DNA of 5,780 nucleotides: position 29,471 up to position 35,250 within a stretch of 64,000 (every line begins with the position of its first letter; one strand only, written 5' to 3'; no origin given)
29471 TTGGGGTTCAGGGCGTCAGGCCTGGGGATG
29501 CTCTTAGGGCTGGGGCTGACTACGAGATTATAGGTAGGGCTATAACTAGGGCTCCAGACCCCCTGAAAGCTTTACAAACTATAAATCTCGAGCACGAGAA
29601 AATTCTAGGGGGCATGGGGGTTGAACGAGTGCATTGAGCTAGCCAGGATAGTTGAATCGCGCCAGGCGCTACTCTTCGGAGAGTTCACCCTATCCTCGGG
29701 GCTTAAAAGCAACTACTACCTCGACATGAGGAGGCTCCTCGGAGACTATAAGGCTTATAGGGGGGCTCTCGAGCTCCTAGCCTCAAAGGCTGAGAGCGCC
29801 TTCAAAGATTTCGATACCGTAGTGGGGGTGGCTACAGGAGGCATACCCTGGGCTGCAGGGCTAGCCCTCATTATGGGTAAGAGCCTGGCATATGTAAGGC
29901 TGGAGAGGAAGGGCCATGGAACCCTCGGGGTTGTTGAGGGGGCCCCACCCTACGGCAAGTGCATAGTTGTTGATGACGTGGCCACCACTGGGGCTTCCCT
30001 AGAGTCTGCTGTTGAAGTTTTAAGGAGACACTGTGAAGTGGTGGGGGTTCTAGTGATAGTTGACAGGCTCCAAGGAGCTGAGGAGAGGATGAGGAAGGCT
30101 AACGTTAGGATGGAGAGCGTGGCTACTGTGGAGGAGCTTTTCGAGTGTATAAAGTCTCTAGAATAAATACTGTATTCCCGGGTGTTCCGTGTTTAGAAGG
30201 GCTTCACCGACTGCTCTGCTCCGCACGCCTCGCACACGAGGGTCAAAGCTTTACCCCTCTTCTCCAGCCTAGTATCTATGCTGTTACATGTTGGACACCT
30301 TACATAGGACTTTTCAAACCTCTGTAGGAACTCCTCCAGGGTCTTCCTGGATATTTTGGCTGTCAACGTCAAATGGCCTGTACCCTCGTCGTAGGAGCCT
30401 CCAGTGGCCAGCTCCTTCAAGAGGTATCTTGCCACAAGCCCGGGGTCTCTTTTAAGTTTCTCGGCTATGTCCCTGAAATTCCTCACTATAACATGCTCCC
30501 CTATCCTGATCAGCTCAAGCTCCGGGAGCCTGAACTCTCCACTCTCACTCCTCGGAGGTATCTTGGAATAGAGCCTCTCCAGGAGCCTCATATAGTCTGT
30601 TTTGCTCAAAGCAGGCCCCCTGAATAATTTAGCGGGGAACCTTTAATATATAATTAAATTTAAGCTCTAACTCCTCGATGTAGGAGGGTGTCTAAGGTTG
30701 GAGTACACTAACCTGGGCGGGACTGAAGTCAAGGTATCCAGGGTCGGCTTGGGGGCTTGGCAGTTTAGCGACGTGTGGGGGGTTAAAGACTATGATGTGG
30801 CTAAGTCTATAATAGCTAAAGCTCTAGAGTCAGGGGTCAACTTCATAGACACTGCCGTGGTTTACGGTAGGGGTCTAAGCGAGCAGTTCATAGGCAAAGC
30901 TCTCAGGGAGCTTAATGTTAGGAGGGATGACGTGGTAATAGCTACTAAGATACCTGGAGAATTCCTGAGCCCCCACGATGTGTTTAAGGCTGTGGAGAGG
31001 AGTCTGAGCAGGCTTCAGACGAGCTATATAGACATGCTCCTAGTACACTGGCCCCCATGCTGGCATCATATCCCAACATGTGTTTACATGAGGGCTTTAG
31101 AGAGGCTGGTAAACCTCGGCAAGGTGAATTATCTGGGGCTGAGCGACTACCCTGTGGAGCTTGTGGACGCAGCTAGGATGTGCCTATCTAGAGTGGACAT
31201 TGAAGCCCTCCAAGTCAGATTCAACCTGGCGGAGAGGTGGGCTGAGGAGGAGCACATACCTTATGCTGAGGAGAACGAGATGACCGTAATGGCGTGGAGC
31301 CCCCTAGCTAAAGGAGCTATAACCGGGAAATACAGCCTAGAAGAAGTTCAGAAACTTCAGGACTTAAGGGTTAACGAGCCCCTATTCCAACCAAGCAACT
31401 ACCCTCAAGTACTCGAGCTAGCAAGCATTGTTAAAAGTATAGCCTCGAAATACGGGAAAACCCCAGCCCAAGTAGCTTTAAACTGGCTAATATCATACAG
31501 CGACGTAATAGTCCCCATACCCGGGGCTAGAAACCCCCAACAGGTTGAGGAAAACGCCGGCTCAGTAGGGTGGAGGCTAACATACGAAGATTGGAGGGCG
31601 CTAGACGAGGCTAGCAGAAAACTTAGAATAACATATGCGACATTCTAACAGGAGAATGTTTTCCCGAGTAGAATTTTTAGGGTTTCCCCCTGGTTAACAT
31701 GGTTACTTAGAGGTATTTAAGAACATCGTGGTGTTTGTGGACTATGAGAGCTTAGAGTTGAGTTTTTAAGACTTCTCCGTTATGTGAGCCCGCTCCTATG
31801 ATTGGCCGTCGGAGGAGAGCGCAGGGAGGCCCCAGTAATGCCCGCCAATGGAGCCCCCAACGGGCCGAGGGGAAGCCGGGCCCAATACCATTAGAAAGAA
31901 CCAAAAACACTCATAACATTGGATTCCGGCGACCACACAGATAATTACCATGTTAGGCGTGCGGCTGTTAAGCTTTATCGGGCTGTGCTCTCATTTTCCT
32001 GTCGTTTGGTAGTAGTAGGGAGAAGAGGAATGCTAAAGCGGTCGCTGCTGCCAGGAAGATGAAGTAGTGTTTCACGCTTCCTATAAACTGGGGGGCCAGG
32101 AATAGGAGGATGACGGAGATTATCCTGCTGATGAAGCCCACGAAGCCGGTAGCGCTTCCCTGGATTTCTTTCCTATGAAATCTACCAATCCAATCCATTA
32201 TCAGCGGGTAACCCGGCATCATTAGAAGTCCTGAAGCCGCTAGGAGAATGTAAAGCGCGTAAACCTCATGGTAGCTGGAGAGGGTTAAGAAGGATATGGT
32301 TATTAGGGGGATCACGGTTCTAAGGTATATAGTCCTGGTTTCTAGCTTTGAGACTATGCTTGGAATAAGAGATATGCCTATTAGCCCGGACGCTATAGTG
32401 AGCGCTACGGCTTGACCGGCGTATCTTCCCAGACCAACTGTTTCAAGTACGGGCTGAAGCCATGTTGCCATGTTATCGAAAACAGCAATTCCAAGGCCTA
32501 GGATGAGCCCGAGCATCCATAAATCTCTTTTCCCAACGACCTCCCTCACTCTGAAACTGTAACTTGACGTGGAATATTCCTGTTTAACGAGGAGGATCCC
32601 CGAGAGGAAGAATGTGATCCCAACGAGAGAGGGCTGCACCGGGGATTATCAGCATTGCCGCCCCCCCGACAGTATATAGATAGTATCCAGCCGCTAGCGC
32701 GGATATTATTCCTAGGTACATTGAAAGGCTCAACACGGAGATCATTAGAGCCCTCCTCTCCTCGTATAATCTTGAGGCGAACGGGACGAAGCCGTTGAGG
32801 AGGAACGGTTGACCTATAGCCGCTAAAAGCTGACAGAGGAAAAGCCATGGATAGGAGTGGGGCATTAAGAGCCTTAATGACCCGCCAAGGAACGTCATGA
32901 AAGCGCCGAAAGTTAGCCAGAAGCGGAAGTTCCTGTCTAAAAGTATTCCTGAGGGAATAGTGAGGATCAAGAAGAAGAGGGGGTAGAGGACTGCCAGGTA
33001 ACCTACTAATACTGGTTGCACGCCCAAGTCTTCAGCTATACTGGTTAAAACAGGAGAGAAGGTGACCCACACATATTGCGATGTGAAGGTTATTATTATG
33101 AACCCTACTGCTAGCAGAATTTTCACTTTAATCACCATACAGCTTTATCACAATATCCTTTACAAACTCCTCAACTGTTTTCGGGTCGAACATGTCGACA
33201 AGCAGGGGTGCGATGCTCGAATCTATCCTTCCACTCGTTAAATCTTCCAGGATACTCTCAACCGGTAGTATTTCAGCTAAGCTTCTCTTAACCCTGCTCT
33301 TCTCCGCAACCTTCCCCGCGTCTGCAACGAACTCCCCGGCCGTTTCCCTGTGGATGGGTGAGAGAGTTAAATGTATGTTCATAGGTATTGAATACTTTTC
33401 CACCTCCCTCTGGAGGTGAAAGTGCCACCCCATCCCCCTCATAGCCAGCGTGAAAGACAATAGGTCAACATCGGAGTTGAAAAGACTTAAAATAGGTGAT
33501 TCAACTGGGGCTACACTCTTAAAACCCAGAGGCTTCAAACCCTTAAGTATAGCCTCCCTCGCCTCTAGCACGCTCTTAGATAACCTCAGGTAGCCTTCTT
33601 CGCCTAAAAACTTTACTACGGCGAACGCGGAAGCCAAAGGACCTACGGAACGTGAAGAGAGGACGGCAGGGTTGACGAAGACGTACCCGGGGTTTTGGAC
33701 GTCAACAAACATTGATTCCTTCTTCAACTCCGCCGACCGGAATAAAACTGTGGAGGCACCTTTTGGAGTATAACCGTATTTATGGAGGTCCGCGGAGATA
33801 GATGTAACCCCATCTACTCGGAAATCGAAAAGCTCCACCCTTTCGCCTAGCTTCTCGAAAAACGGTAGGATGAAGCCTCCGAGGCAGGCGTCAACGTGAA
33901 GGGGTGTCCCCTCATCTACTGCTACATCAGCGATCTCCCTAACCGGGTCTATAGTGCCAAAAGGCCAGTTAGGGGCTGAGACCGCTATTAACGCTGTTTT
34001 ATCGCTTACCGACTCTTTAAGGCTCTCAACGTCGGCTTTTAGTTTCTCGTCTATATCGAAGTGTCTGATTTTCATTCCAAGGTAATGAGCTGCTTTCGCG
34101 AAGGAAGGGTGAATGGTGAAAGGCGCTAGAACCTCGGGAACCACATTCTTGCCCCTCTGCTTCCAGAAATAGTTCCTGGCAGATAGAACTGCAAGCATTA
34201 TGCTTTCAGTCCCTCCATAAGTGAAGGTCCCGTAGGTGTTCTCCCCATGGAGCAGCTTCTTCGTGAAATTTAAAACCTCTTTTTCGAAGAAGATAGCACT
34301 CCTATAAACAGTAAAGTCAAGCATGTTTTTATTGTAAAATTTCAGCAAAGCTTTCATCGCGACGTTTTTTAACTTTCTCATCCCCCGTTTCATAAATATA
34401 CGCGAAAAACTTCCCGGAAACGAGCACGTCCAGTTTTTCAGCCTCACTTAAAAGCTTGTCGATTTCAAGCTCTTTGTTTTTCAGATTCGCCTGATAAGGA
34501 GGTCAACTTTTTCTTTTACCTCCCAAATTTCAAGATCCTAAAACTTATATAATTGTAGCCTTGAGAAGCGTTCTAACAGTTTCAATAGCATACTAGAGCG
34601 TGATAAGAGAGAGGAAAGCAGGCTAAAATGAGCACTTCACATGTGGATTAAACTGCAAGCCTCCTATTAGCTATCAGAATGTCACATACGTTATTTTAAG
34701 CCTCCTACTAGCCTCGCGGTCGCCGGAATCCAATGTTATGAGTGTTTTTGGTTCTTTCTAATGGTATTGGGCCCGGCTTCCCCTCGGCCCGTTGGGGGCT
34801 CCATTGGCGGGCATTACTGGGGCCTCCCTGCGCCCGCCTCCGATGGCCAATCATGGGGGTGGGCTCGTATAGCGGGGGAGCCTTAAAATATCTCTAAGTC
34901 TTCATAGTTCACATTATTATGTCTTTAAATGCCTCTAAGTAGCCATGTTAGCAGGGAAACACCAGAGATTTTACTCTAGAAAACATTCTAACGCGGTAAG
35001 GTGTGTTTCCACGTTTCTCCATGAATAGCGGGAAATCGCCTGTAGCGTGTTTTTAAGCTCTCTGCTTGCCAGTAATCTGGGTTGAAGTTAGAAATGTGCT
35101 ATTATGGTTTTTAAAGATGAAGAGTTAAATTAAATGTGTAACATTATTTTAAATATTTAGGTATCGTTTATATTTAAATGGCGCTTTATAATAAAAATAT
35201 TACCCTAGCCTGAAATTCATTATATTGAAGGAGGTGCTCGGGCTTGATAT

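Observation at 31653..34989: Two inverted element copies with a perfect 116-bp repeat bracket a lower-GC, decaying two-gene cassette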

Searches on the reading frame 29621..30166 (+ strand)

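Call 12: search_protein_families(library=pfam, proteins=[window:29621-30166:+])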
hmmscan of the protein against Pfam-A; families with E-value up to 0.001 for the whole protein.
window:29621-30166:+ (181 aa): 1 family
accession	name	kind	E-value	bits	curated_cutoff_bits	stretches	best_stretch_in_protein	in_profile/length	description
PF00156.33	Pribosyltran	-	1.2e-16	60.9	26.3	1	47-156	13-133/158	Phosphoribosyl transferase domain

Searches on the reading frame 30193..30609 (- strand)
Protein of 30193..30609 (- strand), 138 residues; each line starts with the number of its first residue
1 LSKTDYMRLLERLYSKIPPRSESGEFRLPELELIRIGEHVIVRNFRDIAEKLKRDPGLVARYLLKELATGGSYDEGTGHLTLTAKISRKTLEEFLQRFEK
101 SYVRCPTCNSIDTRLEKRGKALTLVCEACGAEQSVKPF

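Call 12: search_protein_families(library=pfam, proteins=[window:30193-30609:-])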
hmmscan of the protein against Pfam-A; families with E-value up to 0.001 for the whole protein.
window:30193-30609:- (138 aa): 1 family
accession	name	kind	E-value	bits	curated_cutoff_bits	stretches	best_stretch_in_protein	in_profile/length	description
PF01873.23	eIF-5_eIF-2B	-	4.5e-29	101.2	27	1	23-131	8-116/117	Domain found in IF2B/IF5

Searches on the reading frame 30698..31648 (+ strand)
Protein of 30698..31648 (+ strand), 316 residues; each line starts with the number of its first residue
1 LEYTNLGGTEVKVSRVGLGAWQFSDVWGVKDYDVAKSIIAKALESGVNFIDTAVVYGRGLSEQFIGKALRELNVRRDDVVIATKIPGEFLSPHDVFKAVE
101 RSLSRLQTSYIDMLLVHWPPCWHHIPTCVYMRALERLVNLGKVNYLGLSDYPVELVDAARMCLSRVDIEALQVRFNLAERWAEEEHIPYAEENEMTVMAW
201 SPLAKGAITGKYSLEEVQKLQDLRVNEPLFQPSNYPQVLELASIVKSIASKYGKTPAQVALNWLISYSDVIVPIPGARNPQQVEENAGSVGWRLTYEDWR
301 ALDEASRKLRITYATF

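Call 11: find_encoding_contigs(protein=window:30698-31648:+, flank=10000, max_places=6)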
Protein window:30698-31648:+ (316 aa): no gene with exactly this product is on record in the collection.

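Call 12: search_protein_families(library=pfam, proteins=[window:30698-31648:+])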
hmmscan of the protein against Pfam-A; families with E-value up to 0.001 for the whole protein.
window:30698-31648:+ (316 aa): 1 family
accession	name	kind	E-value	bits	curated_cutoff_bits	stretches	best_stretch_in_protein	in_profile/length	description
PF00248.27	Aldo_ket_red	-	3.1e-73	246.8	24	1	15-306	1-290/291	Aldo/keto reductase family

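Call 78: search_protein_families(library=ncbifam, proteins=[window:30698-31645:+])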
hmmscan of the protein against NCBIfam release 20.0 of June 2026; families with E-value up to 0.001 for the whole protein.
window:30698-31645:+ (316 aa): 7 families
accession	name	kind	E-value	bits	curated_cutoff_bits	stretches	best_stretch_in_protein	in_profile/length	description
NF049922.1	MethglyxlRedYdjG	equivalog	2.6e-46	158.2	550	2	90-307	109-322/326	NADH-dependent methylglyoxal reductase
NF008377.0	PRK11172.1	equivalog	5.6e-29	101.2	327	1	15-218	5-196/267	2,5-didehydrogluconate reductase DkgB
NF008598.0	PRK11565.1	equivalog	9.4e-28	97.1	425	2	14-220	16-205/275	2,5-didehydrogluconate reductase DkgA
TIGR01293.1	Kv_beta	subfamily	2e-27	96.1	365.4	1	1-290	1-301/319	voltage-dependent potassium channel subunit beta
NF007695.0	PRK10376.1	subfamily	5.9e-22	78.1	280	2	10-191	14-203/290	oxidoreductase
NF007388.0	PRK09912.1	subfamily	7.4e-22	77.7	448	1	1-289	13-314/346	L-glyceraldehyde 3-phosphate reductase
NF007912.0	PRK10625.1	equivalog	4.1e-17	62.6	415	1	1-303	1-335/346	NADP(H)-dependent aldo-keto reductase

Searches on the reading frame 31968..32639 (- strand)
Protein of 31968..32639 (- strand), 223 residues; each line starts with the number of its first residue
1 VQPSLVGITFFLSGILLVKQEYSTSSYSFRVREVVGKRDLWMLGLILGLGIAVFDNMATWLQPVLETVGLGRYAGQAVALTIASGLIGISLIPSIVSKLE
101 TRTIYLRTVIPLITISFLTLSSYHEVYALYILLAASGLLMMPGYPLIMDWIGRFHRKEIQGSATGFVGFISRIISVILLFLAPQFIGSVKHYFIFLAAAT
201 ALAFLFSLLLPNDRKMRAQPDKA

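Call 12: search_protein_families(library=pfam, proteins=[window:31968-32639:-])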
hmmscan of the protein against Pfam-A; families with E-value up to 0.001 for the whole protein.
window:31968-32639:- (223 aa): 1 family
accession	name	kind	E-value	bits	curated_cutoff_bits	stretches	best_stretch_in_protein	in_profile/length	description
PF07690.21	MFS_1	-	1e-11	44.8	33.4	2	7-177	158-345/347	Major Facilitator Superfamily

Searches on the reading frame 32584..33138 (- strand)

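Call 12: search_protein_families(library=pfam, proteins=[window:32584-33138:-])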
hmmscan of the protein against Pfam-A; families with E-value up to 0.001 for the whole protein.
window:32584-33138:- (184 aa): 1 family
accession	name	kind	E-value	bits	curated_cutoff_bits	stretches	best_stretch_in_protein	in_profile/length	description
PF07690.21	MFS_1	-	1.5e-16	60.8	33.4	1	14-165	2-156/347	Major Facilitator Superfamily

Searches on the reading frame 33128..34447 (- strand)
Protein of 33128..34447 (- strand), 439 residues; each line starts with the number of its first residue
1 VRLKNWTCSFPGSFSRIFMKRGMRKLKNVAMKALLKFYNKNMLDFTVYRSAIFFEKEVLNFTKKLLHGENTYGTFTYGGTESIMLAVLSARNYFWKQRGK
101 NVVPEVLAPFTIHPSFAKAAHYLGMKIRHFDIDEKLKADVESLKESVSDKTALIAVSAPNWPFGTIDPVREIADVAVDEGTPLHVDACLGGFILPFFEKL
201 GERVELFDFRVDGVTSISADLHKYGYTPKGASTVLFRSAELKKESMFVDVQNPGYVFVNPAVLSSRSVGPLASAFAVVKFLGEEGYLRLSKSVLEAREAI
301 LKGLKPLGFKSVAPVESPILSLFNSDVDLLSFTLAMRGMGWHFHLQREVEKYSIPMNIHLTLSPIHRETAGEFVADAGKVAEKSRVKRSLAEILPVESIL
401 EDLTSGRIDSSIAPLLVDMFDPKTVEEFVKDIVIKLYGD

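Call 12: search_protein_families(library=pfam, proteins=[window:33128-34447:-])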
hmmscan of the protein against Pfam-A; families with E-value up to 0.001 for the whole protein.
window:33128-34447:- (439 aa): 2 families
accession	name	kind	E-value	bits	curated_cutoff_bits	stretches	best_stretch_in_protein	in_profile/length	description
PF00282.25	Pyridoxal_deC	-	6.9e-21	74.8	27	1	33-251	59-294/375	Pyridoxal-dependent decarboxylase conserved domain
PF00266.25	Aminotran_5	-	1.3e-12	47.9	21.5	1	63-188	53-177/371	Aminotransferase class-V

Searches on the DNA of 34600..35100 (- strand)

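Call 13: search_rna_families(source=window, start=34600, end=35100, threshold=evalue, max_evalue=10, show_alignments=3)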
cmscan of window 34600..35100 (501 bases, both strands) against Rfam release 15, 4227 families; matches with E-value up to 10: 3.
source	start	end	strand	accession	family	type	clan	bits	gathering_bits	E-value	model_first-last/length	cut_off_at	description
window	34756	34862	+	RF00094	HDV_ribozyme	Gene; ribozyme;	-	16.8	50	5.9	1-89/89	no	Hepatitis delta virus ribozyme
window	34979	35014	-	RF02398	sau-6072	Gene; sRNA;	-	16.4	50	1.3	1-53/53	no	Staphylococcus sRNA sau-6072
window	34730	34838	-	RF01954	SOX2OT_exon4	Gene; lncRNA;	-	13.9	40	2.5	1-109/109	no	SOX2 overlapping transcript exon 4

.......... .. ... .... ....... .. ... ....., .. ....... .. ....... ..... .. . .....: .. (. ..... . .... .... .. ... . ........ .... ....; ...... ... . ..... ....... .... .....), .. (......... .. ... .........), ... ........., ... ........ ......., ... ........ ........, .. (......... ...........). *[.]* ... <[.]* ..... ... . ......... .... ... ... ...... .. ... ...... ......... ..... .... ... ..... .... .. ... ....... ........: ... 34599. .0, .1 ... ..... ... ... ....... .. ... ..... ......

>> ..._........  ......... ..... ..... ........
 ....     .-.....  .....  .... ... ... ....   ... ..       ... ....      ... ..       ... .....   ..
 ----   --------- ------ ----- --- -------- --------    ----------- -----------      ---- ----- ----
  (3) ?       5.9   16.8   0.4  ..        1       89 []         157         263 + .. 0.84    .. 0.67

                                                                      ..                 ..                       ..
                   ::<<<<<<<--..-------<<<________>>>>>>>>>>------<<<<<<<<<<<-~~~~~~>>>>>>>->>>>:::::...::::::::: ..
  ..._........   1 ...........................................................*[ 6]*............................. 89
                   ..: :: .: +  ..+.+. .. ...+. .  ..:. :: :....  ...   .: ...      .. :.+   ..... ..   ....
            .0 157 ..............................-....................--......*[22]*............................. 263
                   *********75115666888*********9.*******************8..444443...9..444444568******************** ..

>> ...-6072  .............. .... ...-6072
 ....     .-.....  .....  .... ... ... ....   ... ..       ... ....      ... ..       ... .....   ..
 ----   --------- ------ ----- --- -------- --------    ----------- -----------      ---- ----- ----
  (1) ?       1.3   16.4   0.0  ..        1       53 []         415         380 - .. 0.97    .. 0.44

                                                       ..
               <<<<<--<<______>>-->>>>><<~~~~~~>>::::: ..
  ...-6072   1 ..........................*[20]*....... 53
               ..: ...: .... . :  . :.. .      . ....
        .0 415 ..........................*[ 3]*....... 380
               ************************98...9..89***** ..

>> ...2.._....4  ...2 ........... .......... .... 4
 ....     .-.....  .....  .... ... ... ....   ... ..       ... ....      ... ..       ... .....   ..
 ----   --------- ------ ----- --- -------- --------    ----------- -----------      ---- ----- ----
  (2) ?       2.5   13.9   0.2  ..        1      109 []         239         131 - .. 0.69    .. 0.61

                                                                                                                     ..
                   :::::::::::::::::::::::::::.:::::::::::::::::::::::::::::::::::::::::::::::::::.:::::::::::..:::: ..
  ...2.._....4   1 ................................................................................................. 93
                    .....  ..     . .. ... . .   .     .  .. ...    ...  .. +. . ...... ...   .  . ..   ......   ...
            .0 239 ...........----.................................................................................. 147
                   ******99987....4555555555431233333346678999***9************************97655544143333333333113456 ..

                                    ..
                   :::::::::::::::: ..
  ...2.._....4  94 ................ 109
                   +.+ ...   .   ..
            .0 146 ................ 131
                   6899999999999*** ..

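Call 87: search_dna_similar(query=window:34718-34989:-, collection=phages, mode=distant, max_evalue=0.01, max_rows=10)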
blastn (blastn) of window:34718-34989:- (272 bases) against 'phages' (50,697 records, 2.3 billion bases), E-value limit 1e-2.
No match.

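Call 88: search_dna_similar(query=window:34718-34989:-, collection=plasmids, mode=distant, max_evalue=0.01, max_rows=10)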
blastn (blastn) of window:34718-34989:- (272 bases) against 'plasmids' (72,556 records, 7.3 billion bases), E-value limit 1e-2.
No match.

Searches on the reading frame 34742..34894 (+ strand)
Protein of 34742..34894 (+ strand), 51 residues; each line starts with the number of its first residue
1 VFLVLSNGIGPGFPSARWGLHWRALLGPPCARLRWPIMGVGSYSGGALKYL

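Call 51: find_homologous_proteins(query=window:34742-34894:+, max_evalue=10)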
Query seq(51 aa): no candidate shares three 5-residue words with the query. No homologue found.
